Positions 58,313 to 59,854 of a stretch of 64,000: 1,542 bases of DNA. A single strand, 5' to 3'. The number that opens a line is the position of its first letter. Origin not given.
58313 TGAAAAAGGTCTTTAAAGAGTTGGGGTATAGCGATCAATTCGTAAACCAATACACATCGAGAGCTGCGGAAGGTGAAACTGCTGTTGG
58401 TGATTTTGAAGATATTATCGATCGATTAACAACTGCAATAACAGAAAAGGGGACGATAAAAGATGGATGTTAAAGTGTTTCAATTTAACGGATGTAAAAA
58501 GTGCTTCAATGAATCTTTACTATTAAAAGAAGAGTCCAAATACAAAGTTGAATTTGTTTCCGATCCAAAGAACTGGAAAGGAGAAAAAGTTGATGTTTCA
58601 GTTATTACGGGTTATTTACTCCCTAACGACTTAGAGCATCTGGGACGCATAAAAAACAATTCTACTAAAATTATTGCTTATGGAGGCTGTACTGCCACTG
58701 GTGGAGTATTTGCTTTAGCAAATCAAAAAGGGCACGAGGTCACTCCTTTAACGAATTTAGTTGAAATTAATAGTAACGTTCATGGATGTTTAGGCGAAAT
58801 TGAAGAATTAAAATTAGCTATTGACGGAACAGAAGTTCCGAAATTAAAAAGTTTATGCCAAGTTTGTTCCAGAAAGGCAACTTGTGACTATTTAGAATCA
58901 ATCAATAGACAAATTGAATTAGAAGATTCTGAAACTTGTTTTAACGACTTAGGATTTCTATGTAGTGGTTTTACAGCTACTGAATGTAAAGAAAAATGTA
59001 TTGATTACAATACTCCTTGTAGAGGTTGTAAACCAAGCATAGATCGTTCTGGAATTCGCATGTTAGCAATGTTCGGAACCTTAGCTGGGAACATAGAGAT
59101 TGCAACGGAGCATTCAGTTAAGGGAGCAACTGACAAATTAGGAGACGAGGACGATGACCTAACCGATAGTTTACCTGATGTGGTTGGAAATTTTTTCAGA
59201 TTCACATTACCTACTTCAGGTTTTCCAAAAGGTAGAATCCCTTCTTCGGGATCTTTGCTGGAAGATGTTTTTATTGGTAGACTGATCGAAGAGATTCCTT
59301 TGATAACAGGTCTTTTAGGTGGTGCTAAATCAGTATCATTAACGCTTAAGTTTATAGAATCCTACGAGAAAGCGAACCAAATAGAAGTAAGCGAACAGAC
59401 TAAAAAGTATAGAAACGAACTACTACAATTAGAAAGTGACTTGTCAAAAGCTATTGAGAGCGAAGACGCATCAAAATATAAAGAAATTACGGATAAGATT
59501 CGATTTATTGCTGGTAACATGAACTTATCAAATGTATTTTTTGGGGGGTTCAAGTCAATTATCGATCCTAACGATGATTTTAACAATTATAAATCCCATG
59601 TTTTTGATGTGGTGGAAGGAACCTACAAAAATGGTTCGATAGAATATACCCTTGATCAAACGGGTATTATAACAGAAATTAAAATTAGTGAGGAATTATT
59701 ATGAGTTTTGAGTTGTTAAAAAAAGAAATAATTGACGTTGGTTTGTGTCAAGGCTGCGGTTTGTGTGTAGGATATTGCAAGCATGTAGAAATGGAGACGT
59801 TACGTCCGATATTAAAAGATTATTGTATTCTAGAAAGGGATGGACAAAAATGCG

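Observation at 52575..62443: Hybrid cluster: TusA-DsrEFH-DsrE3-like sulfur relay joined to HdrCBA-MvhD-MvhG-like-FrhB::GltD, bracketed by two TusA genes, no hydrogenase large subunit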

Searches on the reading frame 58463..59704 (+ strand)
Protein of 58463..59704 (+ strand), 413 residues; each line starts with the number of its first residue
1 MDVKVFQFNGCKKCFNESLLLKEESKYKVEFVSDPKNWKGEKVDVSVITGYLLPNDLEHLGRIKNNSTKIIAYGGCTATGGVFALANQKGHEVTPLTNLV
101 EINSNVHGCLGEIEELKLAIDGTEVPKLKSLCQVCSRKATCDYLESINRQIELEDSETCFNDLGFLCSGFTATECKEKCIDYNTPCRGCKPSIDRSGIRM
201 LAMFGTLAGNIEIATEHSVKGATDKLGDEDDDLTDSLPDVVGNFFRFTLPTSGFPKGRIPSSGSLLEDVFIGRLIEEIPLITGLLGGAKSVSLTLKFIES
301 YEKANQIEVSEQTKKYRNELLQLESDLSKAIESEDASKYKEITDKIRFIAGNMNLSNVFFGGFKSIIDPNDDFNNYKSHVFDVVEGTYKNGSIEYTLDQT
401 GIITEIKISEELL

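Call 3: search_protein_families(library=pfam, proteins=[window:58463-59704:+], max_evalue=0.01)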
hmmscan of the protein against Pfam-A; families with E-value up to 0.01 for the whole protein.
window:58463-59704:+ (413 aa): 1 family
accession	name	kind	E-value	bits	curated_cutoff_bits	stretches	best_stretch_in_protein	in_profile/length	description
PF01058.29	Oxidored_q6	-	8.3e-12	45.4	27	1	21-109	20-114/128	NADH ubiquinone oxidoreductase, 20 Kd subunit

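Call 5: search_protein_families(library=ncbifam, proteins=[window:58463-59704:+], max_evalue=0.001)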
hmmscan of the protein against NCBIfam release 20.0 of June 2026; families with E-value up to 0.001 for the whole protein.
window:58463-59704:+ (413 aa): 4 families
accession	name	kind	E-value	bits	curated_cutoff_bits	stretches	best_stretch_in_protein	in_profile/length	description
NF045875.1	F420_non_VhuG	exception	9.9e-13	48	450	1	92-199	132-246/286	F420-non-reducing hydrogenase subunit VhuG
NF040836.1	sulfhyd_HydD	equivalog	1e-05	24.9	500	0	17-91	28-103/261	NADPH-dependent hydrogenase/sulfhydrogenase 1 subunit delta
TIGR03294.1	FrhG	equivalog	0.00018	21.3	245.5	1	40-120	48-137/228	coenzyme F420 hydrogenase subunit gamma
NF040831.1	sulfhyd_ShyD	equivalog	0.00054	19.6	460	0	4-92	4-99/240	NAD(P)-dependent hydrogenase/sulfhydrogenase 2 subunit delta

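Call 12: find_homologous_proteins(query=window:58463-59704:+, max_evalue=0.00001)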
Query window:58463-59704:+ (413 aa): 356 proteins with E <= 0.00001 among 5369 candidates; the best 120 are listed.
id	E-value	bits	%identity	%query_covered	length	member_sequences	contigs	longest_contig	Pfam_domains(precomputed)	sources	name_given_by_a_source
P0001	3.7e-274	927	100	100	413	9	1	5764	PF01058.30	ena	-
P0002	8.1e-266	899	97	100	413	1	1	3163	PF01058.30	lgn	-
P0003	4.3e-265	897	97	100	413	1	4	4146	PF01058.30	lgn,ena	-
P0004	2.5e-256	868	93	100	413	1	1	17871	PF01058.30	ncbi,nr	ncbi:MAG: hypothetical protein HWN79_14420 [Candidatus Lokiarchaeota archaeon]|nr:hypothetical prote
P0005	5.8e-255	864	92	100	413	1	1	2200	PF01058.30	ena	-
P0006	9.6e-248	840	89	100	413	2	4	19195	PF01058.30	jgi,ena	-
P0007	2.0e-246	836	89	100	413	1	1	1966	PF01058.30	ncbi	-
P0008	6.3e-244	827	88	100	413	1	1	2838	PF01058.30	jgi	-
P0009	5.2e-243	824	87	100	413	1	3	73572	PF01058.30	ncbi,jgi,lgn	-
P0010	1.0e-242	823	88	99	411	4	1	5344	PF01058.30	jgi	-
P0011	5.6e-242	821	87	100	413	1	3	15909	PF01058.30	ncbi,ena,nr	ncbi:MAG: hypothetical protein KGD68_11175 [Candidatus Lokiarchaeota archaeon]|nr:hypothetical prote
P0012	3.2e-241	818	86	100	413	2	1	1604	PF01058.30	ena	-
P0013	9.8e-241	817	86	100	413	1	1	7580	PF01058.30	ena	-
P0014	1.3e-239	813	86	100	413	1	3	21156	PF01058.30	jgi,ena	-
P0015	1.5e-238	810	86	97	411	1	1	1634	PF01058.30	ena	-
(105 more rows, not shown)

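Call 18: find_related_loci(query=A1, collection=genome_contigs, flank=10000)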
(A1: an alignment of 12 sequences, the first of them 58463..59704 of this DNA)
Query A1 (413 aa) in genome_contigs; peptide patterns used: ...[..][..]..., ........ (x = any residue, [..] = any of these).
101 stretches matched a pattern; 64 encode a relative of the query (tblastn E <= 1e-3); 61 distinct loci.
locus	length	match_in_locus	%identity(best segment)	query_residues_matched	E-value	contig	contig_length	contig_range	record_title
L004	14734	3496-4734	93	1-413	0e+0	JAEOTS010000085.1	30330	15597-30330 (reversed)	MAG: Promethearchaeota archaeon isolate YT5_023 k127_21435175, whole genome shotgun sequence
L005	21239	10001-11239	87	1-413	0e+0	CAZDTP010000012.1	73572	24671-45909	MAG TPA_asm: uncultured archaeon isolate SRP214966_co7_76 genome assembly, contig: NODE_127_length_73572_cov_25.413265,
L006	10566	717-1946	84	1-410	0e+0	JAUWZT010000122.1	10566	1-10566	MAG: Promethearchaeota archaeon isolate CSMAG_2743 CSMAG_2743_k141_856575_length_10566_cov_5.8139, whole genome shotgun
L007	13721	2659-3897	86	1-413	0e+0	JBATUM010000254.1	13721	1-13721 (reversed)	MAG: Promethearchaeia archaeon isolate MFD12951_ilm_asm_bin5 k127_93891, whole genome shotgun sequence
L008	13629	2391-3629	84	1-413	0e+0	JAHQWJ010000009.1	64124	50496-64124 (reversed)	MAG: Promethearchaeia archaeon isolate ABR04 NODE_113_length_64124_cov_21, whole genome shotgun sequence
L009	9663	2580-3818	87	1-413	0e+0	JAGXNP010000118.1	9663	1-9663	MAG: Promethearchaeota archaeon isolate bin41 NODE_118_length_9663_cov_56.687565, whole genome shotgun sequence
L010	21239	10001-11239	77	1-413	0e+0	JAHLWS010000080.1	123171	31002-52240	MAG: Promethearchaeota archaeon isolate 33X4 k141_70869, whole genome shotgun sequence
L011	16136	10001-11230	73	1-410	0e+0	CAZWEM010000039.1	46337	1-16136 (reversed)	MAG TPA_asm: uncultured archaeon isolate binchicken_co94_320 genome assembly, contig: NODE_954_length_46337_cov_7.329242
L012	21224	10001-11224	72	1-408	0e+0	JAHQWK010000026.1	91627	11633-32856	MAG: Promethearchaeia archaeon isolate ABR05 NODE_65_length_91627_cov_9, whole genome shotgun sequence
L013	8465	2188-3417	73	1-410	0e+0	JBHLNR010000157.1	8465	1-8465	MAG: Promethearchaeota archaeon isolate DZ2S.368 DZ2S.368@31278, whole genome shotgun sequence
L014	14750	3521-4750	72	1-410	0e+0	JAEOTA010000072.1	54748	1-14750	MAG: Promethearchaeota archaeon isolate YT1_007 k127_63407900, whole genome shotgun sequence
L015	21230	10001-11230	71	1-410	0e+0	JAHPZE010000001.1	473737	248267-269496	MAG: Promethearchaeota archaeon isolate LW40_87 NODE_19_length_473737_cov_67.360161, whole genome shotgun sequence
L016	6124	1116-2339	72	1-408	0e+0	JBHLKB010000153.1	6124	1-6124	MAG: Candidatus Hodarchaeota archaeon isolate DZ1B.234 DZ1B.234@55210, whole genome shotgun sequence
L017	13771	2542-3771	73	1-410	0e+0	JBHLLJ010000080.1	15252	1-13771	MAG: Candidatus Hermodarchaeota archaeon isolate DZ1M.436 DZ1M.436@14743, whole genome shotgun sequence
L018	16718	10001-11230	71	1-410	0e+0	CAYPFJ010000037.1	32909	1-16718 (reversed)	MAG TPA_asm: uncultured archaeon isolate SRP185410_co2_266 genome assembly, contig: NODE_1393_length_32909_cov_8.803494,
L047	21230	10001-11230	70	1-410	0e+0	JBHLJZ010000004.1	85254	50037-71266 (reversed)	MAG: Candidatus Hodarchaeota archaeon isolate DZ1B.201 DZ1B.201@455, whole genome shotgun sequence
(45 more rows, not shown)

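Call 24: search_solved_structures(query=window:58463-59704:+, max_evalue=1, show_alignments=2)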
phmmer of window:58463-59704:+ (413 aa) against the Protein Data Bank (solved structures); distinct sequences matched with E-value up to 1: 6.
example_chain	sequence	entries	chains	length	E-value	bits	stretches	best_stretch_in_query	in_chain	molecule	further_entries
5odc_E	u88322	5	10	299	7.1e-14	54.9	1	92-255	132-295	Methyl-viologen reducing hydrogenase subunit G | Methyl-viologen reducing hydrogenase, subunit G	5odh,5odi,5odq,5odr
9sw2_E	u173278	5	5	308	1e-13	54.4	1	92-255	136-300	F420-non-reducing hydrogenase subunit G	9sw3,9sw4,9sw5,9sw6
9sfi_I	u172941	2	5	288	9.8e-09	38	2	125-219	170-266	F420-non-reducing hydrogenase small subunit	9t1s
9e1j_A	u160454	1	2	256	0.0011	21.3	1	19-89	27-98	Sulfhydrogenase 1 subunit delta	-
9nez_A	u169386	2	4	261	0.0014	21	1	19-89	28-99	Sulfhydrogenase 1 subunit delta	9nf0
9e15_A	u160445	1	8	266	0.0015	21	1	19-89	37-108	Sulfhydrogenase 1 subunit delta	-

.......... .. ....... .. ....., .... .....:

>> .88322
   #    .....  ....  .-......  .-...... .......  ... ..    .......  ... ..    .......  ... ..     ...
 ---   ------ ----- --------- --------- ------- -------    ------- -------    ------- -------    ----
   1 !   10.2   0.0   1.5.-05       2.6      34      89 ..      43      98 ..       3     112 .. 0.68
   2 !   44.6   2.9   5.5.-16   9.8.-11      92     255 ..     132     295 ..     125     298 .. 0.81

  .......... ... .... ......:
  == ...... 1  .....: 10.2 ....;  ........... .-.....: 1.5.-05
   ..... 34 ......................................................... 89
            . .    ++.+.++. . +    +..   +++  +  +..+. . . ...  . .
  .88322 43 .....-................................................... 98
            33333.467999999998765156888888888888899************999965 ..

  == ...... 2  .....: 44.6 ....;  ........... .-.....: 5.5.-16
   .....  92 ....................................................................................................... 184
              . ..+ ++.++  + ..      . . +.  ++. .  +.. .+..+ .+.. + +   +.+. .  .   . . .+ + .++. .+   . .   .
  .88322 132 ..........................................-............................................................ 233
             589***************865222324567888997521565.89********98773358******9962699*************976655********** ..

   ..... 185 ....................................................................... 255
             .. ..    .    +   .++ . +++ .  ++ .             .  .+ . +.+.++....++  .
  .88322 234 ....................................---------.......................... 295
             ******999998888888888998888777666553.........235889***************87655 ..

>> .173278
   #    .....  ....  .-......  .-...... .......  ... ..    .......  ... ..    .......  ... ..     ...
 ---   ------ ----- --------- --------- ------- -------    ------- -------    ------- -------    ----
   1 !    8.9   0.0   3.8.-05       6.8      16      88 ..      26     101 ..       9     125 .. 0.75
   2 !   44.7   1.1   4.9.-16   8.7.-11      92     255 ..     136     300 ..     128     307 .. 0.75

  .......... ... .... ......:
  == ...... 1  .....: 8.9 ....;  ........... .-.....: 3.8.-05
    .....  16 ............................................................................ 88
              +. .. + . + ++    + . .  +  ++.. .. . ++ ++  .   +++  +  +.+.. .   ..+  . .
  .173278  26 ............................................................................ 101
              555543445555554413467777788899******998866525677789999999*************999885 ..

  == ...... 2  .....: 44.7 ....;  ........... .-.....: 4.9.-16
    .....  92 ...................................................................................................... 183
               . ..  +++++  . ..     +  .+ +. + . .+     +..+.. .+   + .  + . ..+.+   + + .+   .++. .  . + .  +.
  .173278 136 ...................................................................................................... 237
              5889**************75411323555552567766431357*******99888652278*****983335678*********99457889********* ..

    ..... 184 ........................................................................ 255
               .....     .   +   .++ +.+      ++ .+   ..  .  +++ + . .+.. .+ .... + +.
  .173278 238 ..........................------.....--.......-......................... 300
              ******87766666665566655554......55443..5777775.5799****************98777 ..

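Call 30: predict_structure(alignment_id=A1)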
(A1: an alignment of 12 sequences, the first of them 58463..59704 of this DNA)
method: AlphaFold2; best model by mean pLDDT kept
length: 413 residues; sequences in the alignment: 12
mean_pLDDT: 45.9   pTM: 0.33
mean pLDDT of the five models: 45.9, 44.7, 43.4, 43.2, 35.4
residues with pLDDT >= 90: 1; 70-90: 73; 50-70: 70; < 50: 269
segments of 3 or more residues with pLDDT < 50: 11-24, 74-90, 104-115, 124-287, 303-307, 354-367, 373-413
pLDDT, mean of each block of 10 residues (from residue 1): 73 42 57 83 79 79 85 49 42 58 43 49 42 35 34 27 22 22 21 23 25 22 27 35 32 24 26 41 48 59 51 79 79 71 69 47 46 44 26 37 36 30
secondary structure, 60 per line:
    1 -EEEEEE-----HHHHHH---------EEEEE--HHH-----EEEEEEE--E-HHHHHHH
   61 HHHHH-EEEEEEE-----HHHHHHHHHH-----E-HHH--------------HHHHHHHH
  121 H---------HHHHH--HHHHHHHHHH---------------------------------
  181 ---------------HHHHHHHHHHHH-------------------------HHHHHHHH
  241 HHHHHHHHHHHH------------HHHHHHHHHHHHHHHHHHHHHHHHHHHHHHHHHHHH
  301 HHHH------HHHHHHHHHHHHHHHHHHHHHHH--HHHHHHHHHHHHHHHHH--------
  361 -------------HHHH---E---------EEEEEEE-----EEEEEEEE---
elements in order: E2-7 H13-18 E28-32 E43-49 H54-65 E67-73 H79-88 H113-121 H131-135 H138-147 H196-207 H233-252 H265-304 H311-333 H336-352 H374-377 E391-397 E403-410

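Call 46: search_protein_representatives(protein=window:58463-59704:+)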
Query: 413 residues. Proteins with E-value up to 0.001 (for the whole library): 142; up to 1e-10: 36; up to 1e-30: 17. The best 142 are listed.
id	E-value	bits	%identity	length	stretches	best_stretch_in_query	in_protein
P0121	3.2e-129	448.0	50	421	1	3-406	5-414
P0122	6.1e-127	440.5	62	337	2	1-191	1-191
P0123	2.2e-107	376.1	44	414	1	1-405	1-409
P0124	9.2e-93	327.9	54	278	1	1-273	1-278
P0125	2.9e-84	299.9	54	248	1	3-239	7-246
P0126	6.6e-74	265.8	39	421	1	3-405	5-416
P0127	3.8e-69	250.2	58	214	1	200-408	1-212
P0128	2.0e-64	234.6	39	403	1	38-387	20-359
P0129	2.4e-59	217.9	38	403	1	43-403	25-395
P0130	2.1e-56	208.2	57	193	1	71-232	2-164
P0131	4.1e-55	203.9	35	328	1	92-405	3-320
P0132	7.3e-48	180.1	53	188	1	1-184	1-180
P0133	1.9e-44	168.8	37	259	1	3-251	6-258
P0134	2.5e-44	168.4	66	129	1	289-410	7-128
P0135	3.2e-42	161.5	57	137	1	28-153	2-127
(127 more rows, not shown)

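Call 49: find_homologous_proteins(query=A2, max_evalue=1e-10)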
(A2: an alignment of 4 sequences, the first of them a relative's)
Query A2 (4 sequences) (421 aa, profile of the alignment): 114 proteins with E <= 1e-10 among 8000 candidates.
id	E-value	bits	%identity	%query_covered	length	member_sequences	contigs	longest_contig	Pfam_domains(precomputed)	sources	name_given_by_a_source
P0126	7.7e-202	689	100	100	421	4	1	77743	PF01058.30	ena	-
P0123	1.6e-198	678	34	98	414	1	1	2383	PF01058.30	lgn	-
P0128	7.1e-179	613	34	99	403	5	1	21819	PF01058.30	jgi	-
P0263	7.6e-170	583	74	100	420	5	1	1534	PF01058.30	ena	-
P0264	1.1e-169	583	72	100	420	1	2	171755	PF01058.30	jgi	jgi:coenzyme F420-reducing hydrogenase gamma subunit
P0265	2.3e-169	582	71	100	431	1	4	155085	PF01058.30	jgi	jgi:coenzyme F420-reducing hydrogenase gamma subunit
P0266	3.0e-169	581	74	100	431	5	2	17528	PF01058.30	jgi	jgi:coenzyme F420-reducing hydrogenase gamma subunit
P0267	4.0e-169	581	72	100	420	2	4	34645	PF01058.30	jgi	jgi:coenzyme F420-reducing hydrogenase gamma subunit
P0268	1.1e-166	573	74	100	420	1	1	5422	PF01058.30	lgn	-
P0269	2.8e-153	529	57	100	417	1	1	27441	PF01058.30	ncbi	-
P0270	1.1e-145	504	55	100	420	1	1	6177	PF01058.30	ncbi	ncbi:MAG: hypothetical protein QXQ81_07955 [Candidatus Thorarchaeota archaeon]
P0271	9.4e-144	497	50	100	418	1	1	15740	PF01058.30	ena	-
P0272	5.1e-143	495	55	100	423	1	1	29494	PF01058.30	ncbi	ncbi:MAG: hypothetical protein ACTSV2_06890 [Candidatus Thorarchaeota archaeon]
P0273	6.5e-142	491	50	99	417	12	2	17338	PF01058.30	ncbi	ncbi:MAG: hypothetical protein ACTSVT_12810 [Candidatus Thorarchaeota archaeon]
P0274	6.6e-141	488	47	100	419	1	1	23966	PF01058.30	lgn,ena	-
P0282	1.1e-134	467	49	99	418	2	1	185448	PF01058.30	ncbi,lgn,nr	ncbi:MAG: hypothetical protein K9W43_11275 [Candidatus Thorarchaeota archaeon]|nr:hypothetical prote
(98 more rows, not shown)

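Call 50: find_encoding_contigs(protein=P0282, flank=10000, max_places=1)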
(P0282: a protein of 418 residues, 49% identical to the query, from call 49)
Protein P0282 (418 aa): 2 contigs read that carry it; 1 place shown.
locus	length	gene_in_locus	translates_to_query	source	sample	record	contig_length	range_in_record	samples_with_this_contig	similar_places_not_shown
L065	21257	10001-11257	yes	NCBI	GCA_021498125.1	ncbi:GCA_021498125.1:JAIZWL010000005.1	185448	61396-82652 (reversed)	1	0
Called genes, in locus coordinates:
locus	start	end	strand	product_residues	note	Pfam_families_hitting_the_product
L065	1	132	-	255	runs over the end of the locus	PF17746:SfsA_N, PF03749:SfsA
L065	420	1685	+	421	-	-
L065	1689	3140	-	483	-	PF06277:EutA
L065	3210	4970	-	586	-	PF13581:HATPase_c_2 (weak), PF02518:HATPase_c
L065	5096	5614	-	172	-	PF13545:HTH_Crp_2 (faint), PF01047:MarR (weak), PF13404:HTH_AsnC-type, PF13412:HTH_24, PF01037:AsnC_trans_reg (weak)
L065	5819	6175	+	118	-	PF02635:DsrE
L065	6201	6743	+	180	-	PF12838:Fer4_7 (faint), PF00037:Fer4 (faint), PF13237:Fer4_10, PF13183:Fer4_8, PF13187:Fer4_9, PF13534:Fer4_17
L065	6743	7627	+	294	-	PF02754:CCG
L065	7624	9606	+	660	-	PF00890:FAD_binding_2, PF01266:DAO (weak), PF07992:Pyr_redox_2 (weak), PF12831:FAD_oxidored (weak), PF13450:NAD_binding_8 (weak), PF13187:Fer4_9, PF12838:Fer4_7, PF13187:Fer4_9, +16 more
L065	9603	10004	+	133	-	PF02662:FlpD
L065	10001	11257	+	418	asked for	PF01058:Oxidored_q6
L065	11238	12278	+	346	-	PF04422:FrhB_FdhB_N, PF04432:FrhB_FdhB_C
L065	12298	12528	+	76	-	PF01206:TusA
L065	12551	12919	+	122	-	PF02635:DsrE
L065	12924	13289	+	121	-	PF02635:DsrE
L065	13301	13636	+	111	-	PF04077:DsrH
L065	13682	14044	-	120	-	PF02635:DsrE, PF13686:DrsE_2 (weak)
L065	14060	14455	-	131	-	-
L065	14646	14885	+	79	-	PF01206:TusA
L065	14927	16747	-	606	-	PF00989:PAS (faint), PF13188:PAS_8 (faint), PF08448:PAS_4 (faint), PF13426:PAS_9 (faint), PF02518:HATPase_c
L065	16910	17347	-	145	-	PF01980:TrmO_N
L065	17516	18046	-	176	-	PF21473:OB_Ssb-like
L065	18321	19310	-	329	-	PF00005:ABC_tran, PF08352:oligo_HPY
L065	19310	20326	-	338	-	PF00005:ABC_tran, PF08352:oligo_HPY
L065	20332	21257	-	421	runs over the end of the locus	PF00528:BPD_transp_1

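Call 51: find_encoding_contigs(protein=P0126, flank=10000, max_places=1)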
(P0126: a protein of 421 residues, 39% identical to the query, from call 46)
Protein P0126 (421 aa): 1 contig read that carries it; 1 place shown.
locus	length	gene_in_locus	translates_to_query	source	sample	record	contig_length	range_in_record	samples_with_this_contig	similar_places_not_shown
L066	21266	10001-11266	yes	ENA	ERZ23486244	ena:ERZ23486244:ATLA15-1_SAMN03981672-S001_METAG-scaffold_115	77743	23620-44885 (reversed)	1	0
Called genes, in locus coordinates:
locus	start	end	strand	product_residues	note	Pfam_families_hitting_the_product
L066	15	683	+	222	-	PF02585:PIG-L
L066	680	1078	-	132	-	-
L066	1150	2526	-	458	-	PF02878:PGM_PMM_I, PF02879:PGM_PMM_II, PF02880:PGM_PMM_III, PF00408:PGM_PMM_IV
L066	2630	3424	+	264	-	PF12146:Hydrolase_4, PF00561:Abhydrolase_1, PF12697:Abhydrolase_6, PF12695:Abhydrolase_5 (faint)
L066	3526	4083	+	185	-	PF00025:Arf, PF00071:Ras, PF08477:Roc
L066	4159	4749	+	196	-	-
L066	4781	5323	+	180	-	PF01047:MarR (faint), PF13404:HTH_AsnC-type, PF13412:HTH_24, PF01037:AsnC_trans_reg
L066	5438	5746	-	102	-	PF01206:TusA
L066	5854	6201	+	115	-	PF02635:DsrE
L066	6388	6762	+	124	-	-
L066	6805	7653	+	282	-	PF02754:CCG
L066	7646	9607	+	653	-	PF07992:Pyr_redox_2 (weak), PF00890:FAD_binding_2, PF01266:DAO (weak), PF12831:FAD_oxidored, PF13450:NAD_binding_8 (weak), PF13187:Fer4_9, PF13237:Fer4_10, PF14697:Fer4_21, +10 more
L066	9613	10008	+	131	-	PF02662:FlpD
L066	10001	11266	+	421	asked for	PF01058:Oxidored_q6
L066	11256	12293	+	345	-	PF04422:FrhB_FdhB_N, PF04432:FrhB_FdhB_C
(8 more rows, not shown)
